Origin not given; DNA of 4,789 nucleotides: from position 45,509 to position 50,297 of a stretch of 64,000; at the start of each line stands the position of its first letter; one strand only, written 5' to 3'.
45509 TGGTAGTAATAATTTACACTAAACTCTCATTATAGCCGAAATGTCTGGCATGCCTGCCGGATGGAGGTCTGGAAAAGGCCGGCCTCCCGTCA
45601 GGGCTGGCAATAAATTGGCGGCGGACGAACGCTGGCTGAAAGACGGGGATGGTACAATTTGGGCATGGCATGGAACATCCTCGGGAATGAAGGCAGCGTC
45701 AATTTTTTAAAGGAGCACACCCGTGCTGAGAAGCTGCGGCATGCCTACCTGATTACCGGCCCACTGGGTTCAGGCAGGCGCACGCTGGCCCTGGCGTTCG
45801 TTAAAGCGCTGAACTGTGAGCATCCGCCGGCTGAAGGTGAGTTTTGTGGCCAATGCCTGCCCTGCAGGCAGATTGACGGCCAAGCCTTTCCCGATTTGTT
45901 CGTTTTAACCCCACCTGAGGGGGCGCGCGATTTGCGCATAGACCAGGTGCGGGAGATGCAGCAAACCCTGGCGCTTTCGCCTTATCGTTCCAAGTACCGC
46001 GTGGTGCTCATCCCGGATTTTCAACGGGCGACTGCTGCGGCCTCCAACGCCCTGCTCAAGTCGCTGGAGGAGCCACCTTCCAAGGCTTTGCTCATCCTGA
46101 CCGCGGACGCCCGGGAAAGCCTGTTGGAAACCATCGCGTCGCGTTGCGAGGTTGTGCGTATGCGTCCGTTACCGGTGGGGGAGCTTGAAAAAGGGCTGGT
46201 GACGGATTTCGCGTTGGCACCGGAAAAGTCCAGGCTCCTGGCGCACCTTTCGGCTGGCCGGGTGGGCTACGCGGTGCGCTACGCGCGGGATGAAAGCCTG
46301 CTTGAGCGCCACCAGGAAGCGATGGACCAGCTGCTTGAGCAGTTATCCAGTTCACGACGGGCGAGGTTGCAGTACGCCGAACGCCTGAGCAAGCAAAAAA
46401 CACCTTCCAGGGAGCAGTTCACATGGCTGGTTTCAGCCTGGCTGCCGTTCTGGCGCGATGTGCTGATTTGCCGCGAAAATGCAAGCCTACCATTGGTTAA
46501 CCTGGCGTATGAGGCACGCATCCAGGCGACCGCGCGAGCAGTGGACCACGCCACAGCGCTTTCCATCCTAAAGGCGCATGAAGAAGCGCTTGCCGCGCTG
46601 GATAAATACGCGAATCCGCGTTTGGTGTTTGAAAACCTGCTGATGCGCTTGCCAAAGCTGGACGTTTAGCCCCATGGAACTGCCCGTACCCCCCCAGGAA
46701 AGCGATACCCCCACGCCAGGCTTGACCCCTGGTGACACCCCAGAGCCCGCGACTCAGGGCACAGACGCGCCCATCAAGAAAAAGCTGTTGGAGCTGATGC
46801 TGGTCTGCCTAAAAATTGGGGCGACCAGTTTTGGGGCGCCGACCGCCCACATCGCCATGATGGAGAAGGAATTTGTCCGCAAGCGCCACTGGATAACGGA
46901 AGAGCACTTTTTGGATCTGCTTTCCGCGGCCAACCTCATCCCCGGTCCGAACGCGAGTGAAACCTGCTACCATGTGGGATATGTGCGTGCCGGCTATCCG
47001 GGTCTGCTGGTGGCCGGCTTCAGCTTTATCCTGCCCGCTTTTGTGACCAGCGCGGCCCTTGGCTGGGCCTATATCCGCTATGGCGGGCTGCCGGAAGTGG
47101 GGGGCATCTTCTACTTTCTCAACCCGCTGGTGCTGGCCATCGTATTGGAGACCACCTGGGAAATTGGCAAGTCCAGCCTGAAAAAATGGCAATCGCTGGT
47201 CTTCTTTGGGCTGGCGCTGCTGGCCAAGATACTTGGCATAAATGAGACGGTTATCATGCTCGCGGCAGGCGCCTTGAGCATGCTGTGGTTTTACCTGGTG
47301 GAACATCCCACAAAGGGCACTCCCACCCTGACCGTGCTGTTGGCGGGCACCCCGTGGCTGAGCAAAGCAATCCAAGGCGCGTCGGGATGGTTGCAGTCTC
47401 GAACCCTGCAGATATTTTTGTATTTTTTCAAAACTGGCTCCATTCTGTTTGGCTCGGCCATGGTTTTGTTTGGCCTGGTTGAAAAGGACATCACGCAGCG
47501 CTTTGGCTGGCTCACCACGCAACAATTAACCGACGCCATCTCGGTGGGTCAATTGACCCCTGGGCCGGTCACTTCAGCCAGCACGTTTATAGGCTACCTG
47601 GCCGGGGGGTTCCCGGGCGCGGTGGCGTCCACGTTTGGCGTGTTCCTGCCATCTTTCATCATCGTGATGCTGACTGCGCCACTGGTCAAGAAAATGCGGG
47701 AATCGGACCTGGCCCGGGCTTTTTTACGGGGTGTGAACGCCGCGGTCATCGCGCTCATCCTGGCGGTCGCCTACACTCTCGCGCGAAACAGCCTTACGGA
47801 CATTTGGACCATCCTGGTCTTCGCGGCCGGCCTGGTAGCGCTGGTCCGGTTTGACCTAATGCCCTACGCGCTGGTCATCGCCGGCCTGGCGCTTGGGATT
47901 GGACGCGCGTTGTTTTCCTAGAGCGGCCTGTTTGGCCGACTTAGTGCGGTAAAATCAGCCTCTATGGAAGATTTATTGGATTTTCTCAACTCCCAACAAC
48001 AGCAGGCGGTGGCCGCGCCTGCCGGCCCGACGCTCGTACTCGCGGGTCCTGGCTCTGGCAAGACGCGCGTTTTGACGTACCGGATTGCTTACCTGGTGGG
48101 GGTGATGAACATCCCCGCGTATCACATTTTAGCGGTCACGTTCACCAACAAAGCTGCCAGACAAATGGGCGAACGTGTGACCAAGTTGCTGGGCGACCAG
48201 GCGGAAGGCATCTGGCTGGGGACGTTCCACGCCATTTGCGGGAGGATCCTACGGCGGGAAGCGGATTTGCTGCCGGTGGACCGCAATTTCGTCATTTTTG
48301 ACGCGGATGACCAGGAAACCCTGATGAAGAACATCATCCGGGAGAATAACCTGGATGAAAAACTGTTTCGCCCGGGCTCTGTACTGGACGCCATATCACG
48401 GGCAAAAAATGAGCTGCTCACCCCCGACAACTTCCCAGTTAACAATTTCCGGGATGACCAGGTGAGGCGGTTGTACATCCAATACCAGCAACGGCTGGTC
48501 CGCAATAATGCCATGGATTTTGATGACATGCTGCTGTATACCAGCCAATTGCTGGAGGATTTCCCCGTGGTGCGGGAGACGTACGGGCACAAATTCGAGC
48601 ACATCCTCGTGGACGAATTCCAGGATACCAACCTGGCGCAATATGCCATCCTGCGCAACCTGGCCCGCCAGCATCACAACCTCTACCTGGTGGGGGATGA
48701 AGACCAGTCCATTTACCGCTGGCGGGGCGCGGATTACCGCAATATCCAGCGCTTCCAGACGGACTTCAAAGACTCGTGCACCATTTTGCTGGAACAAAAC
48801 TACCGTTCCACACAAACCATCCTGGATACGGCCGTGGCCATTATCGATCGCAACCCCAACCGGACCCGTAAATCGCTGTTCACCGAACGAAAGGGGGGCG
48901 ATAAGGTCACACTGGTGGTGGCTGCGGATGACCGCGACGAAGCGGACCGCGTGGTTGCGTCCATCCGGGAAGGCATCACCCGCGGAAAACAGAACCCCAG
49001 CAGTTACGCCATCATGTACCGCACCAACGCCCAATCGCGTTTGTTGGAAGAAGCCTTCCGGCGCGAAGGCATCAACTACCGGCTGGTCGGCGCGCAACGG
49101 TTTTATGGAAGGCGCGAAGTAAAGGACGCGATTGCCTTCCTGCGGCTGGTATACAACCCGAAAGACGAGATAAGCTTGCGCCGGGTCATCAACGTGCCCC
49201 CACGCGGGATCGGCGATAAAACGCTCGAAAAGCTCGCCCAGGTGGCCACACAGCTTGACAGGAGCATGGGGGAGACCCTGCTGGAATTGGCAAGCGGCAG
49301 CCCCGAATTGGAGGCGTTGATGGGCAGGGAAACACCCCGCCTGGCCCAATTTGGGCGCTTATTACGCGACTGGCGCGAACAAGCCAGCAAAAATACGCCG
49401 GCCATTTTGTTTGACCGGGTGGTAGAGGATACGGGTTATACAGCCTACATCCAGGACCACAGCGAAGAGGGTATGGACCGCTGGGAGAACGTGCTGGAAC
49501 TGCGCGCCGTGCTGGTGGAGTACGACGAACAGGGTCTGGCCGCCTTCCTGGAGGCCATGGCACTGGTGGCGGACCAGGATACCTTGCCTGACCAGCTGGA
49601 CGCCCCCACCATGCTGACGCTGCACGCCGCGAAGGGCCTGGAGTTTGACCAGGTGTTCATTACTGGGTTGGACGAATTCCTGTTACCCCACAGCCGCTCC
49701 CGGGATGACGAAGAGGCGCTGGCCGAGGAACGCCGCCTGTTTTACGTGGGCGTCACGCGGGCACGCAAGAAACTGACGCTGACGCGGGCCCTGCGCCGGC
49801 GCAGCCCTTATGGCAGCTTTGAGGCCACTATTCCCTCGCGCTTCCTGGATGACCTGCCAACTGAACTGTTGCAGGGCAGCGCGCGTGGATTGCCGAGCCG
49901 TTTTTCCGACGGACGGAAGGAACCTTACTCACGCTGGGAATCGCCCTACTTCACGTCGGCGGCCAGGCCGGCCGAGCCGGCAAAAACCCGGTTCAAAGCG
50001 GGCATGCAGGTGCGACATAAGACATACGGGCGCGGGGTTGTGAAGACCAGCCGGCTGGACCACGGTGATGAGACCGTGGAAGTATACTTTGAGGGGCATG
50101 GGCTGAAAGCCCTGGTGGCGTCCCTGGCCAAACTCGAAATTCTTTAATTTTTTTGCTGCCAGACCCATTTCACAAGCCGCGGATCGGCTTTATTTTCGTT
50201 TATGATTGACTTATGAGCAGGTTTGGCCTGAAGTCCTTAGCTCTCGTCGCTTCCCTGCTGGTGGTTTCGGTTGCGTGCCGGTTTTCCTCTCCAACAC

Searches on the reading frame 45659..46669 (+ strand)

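Call 42: search_protein_families(library=pfam, proteins=[window:45659-46669:+], max_evalue=0.00001)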
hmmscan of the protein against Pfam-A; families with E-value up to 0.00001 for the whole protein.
window:45659-46669:+ (336 aa): 1 family
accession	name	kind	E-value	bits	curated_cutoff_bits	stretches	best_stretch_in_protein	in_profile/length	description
PF13177.12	DNA_pol3_delta2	-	2.7e-45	154.7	27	1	11-171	3-160/161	DNA polymerase III, delta subunit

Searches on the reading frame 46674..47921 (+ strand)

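Call 42: search_protein_families(library=pfam, proteins=[window:46674-47921:+], max_evalue=0.00001)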
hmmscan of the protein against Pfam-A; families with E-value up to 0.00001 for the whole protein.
window:46674-47921:+ (415 aa): 1 family
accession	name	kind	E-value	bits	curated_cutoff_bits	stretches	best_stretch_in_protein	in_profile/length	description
PF02417.20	Chromate_transp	-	1.7e-83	279.1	28.6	2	245-409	1-166/166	Chromate transporter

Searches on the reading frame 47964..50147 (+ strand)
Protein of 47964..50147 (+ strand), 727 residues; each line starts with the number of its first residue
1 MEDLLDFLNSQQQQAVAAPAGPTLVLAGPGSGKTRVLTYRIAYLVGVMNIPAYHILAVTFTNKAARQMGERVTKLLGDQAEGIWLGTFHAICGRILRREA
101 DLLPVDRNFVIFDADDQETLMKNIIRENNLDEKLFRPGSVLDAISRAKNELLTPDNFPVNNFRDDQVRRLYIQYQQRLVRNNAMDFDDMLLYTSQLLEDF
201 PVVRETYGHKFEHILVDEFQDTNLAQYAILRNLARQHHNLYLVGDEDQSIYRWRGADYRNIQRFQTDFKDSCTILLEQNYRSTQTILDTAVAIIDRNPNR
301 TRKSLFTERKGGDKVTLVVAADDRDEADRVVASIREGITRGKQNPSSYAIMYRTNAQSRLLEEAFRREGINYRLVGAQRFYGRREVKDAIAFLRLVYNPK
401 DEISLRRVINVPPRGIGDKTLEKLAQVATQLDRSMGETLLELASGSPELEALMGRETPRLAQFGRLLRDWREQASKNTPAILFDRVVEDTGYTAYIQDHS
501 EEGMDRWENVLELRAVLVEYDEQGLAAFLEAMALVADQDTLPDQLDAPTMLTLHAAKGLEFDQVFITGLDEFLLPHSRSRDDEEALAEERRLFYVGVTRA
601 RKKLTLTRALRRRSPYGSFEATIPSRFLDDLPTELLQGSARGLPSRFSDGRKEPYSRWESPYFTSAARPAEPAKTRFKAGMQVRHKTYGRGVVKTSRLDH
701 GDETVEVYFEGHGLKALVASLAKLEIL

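Call 43: search_protein_families(library=pfam, proteins=[window:47964-50147:+], max_evalue=0.00001)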
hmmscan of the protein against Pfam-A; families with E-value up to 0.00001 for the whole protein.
window:47964-50147:+ (727 aa): 6 families
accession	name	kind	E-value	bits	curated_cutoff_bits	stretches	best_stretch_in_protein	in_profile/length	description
PF00580.27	UvrD-helicase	-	2.3e-89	300.1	23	1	8-269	1-271/271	UvrD/REP helicase N-terminal domain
PF13361.12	UvrD_C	-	2e-70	238.4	25.6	1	274-608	1-347/350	UvrD-like helicase C-terminal domain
PF13245.12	AAA_19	-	7.9e-24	84.8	25.1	1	12-252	1-132/134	AAA domain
PF13538.12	UvrD_C_2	-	2.5e-10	40.5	27.4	1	551-606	5-51/52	UvrD-like helicase C-terminal domain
PF13604.12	AAA_30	-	1.9e-06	28.2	27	0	8-72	2-66/191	AAA domain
PF01443.25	Viral_helicase1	-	4.6e-06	27.1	21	0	547-606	178-226/228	Viral superfamily 1 RNA helicase core domain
